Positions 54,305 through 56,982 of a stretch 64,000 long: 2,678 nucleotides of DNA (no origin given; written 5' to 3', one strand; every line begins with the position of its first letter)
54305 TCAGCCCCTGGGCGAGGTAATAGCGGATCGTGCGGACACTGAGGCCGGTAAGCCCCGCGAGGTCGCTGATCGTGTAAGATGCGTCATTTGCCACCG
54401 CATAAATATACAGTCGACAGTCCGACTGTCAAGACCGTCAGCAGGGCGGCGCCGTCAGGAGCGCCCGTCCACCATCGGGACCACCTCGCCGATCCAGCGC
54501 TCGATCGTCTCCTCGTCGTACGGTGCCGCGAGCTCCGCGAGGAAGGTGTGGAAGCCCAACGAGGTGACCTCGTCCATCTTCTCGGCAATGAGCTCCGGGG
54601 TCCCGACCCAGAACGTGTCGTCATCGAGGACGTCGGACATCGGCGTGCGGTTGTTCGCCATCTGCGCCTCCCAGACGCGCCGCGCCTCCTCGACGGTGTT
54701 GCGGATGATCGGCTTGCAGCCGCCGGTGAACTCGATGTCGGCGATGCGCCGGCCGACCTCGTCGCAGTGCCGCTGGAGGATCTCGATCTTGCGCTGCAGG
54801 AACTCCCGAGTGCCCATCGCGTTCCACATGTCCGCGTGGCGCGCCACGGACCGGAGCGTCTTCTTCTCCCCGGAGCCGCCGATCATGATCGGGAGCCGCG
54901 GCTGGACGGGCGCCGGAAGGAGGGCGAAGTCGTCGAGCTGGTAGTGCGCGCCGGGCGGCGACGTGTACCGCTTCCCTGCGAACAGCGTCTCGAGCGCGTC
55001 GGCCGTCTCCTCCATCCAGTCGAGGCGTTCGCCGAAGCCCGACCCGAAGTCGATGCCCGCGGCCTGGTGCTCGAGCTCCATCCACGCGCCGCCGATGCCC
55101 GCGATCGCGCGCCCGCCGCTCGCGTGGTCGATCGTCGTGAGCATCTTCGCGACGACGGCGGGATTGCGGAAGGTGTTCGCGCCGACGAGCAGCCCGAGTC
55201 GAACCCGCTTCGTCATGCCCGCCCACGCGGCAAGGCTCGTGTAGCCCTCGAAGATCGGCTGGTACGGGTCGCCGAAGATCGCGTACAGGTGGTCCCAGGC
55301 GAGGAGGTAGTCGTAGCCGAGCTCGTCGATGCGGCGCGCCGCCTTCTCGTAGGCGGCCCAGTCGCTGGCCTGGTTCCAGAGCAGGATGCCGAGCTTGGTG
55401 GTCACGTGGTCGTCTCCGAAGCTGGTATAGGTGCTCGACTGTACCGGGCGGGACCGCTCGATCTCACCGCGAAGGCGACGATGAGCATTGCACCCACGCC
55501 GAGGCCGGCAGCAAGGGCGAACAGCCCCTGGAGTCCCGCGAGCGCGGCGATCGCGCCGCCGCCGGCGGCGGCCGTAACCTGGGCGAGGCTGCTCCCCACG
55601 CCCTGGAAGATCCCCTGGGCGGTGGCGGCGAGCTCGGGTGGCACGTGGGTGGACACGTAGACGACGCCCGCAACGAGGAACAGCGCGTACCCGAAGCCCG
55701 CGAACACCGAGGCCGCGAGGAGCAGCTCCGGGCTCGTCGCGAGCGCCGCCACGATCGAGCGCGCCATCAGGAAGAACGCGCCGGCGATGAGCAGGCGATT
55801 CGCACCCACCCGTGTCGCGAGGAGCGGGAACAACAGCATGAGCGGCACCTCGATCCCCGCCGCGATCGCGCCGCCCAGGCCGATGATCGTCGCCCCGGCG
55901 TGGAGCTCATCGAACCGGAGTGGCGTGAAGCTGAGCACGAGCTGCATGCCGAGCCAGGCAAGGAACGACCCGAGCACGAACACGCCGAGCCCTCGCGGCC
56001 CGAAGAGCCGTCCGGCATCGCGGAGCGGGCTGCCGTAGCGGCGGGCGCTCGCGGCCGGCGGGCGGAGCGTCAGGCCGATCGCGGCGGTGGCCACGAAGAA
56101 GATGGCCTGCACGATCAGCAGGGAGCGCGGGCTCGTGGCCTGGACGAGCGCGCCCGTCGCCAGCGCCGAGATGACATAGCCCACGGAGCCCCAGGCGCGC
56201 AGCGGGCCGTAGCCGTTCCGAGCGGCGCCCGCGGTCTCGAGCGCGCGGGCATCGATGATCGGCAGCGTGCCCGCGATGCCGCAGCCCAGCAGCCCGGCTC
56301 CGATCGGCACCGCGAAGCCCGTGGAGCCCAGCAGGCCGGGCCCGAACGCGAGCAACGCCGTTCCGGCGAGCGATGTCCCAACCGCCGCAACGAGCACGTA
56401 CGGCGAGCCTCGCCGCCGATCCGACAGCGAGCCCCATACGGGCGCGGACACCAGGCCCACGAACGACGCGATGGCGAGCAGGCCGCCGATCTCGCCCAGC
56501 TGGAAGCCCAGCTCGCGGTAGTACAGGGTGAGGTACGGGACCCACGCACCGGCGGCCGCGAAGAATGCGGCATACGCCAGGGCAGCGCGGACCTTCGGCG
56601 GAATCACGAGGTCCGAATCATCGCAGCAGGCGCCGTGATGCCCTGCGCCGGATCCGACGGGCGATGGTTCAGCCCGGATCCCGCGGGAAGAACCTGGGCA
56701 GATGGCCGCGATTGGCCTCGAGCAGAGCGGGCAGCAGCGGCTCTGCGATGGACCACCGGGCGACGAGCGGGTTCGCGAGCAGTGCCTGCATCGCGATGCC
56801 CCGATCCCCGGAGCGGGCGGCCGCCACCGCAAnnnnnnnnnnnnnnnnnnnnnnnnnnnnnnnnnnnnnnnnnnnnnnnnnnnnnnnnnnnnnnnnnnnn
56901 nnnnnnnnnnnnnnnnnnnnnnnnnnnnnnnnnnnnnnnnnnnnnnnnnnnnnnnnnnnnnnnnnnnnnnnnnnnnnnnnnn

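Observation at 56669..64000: Non-PTS chitobiose-like locus: GH4 phospho-glucosidase, GntR/HutC regulator, CUT1 ABC importer without ATPase, NodB deacetylase, BadF-type sugar kinase, MFS and LLM oxidoreductase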

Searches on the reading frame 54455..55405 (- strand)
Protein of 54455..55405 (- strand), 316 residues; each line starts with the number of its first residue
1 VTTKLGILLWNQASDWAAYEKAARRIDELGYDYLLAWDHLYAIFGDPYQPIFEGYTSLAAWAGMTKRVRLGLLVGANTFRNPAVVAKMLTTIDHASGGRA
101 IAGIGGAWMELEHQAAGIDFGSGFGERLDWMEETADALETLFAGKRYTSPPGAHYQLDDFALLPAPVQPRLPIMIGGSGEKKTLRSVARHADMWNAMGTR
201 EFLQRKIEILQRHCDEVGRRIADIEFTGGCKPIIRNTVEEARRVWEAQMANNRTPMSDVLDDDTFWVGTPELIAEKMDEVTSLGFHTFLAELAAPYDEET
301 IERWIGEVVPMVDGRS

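Call 5: search_protein_families(library=pfam, proteins=[window:54455-55405:-], max_evalue=0.001)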
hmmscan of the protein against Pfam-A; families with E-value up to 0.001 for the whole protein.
window:54455-55405:- (316 aa): 1 family
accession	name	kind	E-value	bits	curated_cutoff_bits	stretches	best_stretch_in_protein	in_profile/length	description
PF00296.26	Bac_luciferase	-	1.7e-43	149.6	27.9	1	15-286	21-313/314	Luciferase-like monooxygenase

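Call 6: search_protein_families(library=ncbifam, proteins=[window:54455-55405:-], max_evalue=0.001)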
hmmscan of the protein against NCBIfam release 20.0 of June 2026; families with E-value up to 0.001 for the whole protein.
window:54455-55405:- (316 aa): 22 families
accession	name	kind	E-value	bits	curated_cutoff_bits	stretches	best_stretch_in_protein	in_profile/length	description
TIGR03560.1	F420_Rv1855c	subfamily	1.4e-60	205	231.4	1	13-225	9-223/227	TIGR03560 family F420-dependent LLM class oxidoreductase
TIGR03856.1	F420_MSMEG_2906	subfamily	2.1e-53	181.4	243.7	1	5-229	3-209/249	LLM class F420-dependent oxidoreductase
TIGR03621.1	F420_MSMEG_2516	subfamily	2.8e-36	125.2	213.15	1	15-280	12-268/295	TIGR03621 family F420-dependent LLM class oxidoreductase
TIGR03619.1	F420_Rv2161c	subfamily_domain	5e-36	124.5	166.9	1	21-240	2-218/247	TIGR03619 family F420-dependent LLM class oxidoreductase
TIGR04021.1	LLM_DMSO2_sfnG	equivalog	2e-22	80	382.95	1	10-253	19-257/350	dimethylsulfone monooxygenase SfnG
TIGR03571.1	lucif_BA3436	subfamily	2.4e-17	63.2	303.9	1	16-197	30-207/304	TIGR03571 family LLM class oxidoreductase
NF002619.0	PRK02271.1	equivalog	3.5e-15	56.1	276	1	54-239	42-220/329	5,10-methylenetetrahydromethanopterin reductase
TIGR03860.1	FMN_nitrolo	subfamily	1.5e-14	53.7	279.7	1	13-142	25-160/422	NtaA/DmoA family FMN-dependent monooxygenase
TIGR03612.1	RutA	equivalog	1.1e-13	51.4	498.3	1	23-223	34-237/355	pyrimidine utilization protein A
TIGR03555.1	F420_mer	equivalog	2.5e-13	50.1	348.7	1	46-227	33-207/325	5,10-methylenetetrahydromethanopterin reductase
NF001939.1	PRK00719.1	subfamily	2.9e-13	49.4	510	1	59-244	60-239/373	alkanesulfonate monooxygenase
TIGR03565.1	alk_sulf_monoox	equivalog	4.6e-13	48.9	518.2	1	53-243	54-238/346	FMNH2-dependent alkanesulfonate monooxygenase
TIGR03557.1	F420_G6P_family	subfamily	4.3e-12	45.8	210.4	1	21-226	17-214/316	TIGR03557 family F420-dependent LLM class oxidoreductase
TIGR04024.1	F420_NP1902A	hypoth_equivalog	2.5e-11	42.9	345.4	1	52-250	40-233/330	TIGR04024 family LLM class F420-dependent oxidoreductase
TIGR03559.1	F420_Rv3520c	subfamily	4.8e-10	39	335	1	52-197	38-189/325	LLM class F420-dependent oxidoreductase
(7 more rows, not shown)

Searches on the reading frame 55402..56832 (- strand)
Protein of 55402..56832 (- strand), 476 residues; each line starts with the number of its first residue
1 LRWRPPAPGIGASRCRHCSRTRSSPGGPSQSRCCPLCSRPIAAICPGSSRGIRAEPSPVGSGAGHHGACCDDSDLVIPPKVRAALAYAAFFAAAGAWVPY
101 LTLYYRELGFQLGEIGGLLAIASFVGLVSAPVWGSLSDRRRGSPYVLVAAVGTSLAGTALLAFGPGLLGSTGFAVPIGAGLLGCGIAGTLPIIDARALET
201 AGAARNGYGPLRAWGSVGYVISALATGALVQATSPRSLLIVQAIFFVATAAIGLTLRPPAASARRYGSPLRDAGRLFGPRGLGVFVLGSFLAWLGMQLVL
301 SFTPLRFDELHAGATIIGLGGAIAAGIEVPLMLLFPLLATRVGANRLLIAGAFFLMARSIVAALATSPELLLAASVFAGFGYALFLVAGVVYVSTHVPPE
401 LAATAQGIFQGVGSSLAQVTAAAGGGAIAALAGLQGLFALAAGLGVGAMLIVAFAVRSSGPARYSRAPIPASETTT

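Call 5: search_protein_families(library=pfam, proteins=[window:55402-56832:-], max_evalue=0.001)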
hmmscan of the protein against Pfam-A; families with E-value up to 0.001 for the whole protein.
window:55402-56832:- (476 aa): 4 families
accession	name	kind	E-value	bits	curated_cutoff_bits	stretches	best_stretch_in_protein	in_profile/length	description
PF12832.13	MFS_1_like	-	9.3e-38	130.7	25.2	1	85-438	6-371/373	MFS_1 like family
PF07690.21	MFS_1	-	3.8e-25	89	33.4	2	85-355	3-278/347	Major Facilitator Superfamily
PF01306.25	LacY_symp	-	4e-14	52.7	24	1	84-461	13-405/413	LacY proton/sugar symporter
PF03825.22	Nuc_H_symport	-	3.4e-12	46.5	25.9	1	91-455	15-394/400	Nucleoside H+ symporter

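Call 6: search_protein_families(library=ncbifam, proteins=[window:55402-56832:-], max_evalue=0.001)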
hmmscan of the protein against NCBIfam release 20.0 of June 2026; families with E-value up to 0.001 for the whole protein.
window:55402-56832:- (476 aa): 10 families
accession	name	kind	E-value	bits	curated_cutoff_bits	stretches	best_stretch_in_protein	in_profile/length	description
NF007077.0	PRK09528.1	subfamily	2.8e-19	69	429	1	87-462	20-410/421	galactoside permease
TIGR00899.1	2A0120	subfamily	1.7e-18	66.9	522.3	1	90-453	9-371/375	sugar efflux transporter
NF008346.0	PRK11128.1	equivalog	7.9e-15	54.9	259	1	78-452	4-375/383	3-phenylpropionate MFS transporter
TIGR00882.1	2A0105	subfamily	3.7e-13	49.1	220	1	88-455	12-394/396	oligosaccharide MFS transporter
NF037955.1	mfs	subfamily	1.3e-07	31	100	1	82-447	1-362/366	MFS transporter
TIGR00880.1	2_A_01_02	superfamily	4.2e-07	30.2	131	1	334-456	17-138/141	multidrug resistance protein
TIGR00889.1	2A0110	subfamily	8.2e-07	28.4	446.1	1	91-455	15-395/418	nucleoside permease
TIGR00897.2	2A0118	subfamily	0.00034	19.7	375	0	338-458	66-190/401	RbtT/DalT/CsbX family MFS transporter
TIGR00711.1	efflux_EmrB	subfamily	0.00038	19.3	230.2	1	283-459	5-180/485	DHA2 family efflux MFS transporter permease subunit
TIGR00902.1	2A0127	subfamily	0.0006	19.1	698.9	0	81-451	7-374/388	3-phenylpropionate MFS transporter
